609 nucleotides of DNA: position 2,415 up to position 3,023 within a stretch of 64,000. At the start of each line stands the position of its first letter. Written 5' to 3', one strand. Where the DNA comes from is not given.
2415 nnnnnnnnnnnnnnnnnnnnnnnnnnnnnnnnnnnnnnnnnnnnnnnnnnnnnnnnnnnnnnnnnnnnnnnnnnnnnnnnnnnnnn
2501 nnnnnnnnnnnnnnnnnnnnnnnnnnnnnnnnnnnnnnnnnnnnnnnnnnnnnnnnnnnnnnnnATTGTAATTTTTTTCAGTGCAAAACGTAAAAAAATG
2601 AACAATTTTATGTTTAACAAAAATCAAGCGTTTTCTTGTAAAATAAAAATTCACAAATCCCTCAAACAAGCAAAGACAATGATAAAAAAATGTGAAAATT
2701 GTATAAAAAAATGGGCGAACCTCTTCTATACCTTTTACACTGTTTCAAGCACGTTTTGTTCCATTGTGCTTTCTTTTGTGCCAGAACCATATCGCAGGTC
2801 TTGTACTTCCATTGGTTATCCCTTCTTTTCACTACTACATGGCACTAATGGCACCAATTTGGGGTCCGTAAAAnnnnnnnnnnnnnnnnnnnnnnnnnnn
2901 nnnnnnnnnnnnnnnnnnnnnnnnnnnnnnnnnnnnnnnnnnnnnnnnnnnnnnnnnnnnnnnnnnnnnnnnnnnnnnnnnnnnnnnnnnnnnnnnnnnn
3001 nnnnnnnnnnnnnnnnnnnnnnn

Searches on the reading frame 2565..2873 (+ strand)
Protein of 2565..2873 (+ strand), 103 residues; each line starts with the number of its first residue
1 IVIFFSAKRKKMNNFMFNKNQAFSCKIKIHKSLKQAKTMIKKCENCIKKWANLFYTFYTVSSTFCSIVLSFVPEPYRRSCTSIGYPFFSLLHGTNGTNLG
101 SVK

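Call 31: search_protein_families(library=pfam, alignment_id=A3, max_evalue=0.01)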
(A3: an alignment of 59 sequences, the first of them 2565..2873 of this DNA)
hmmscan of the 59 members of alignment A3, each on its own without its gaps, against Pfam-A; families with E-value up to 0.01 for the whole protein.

A. member 1, window:2565-2873:+ (103 aa): 1 family
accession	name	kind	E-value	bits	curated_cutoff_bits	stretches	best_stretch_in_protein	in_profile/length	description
PF01780.25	Ribosomal_L37ae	-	2e-06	28.2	21.9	1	7-64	18-75/85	Ribosomal L37ae protein family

B. families by the number of members that match (of 59 scanned): 2 families
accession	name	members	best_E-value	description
PF01780.25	Ribosomal_L37ae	1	2e-06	Ribosomal L37ae protein family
PF18207.7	LIFR_N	1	0.0023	Leukemia inhibitory factor receptor N-terminal domain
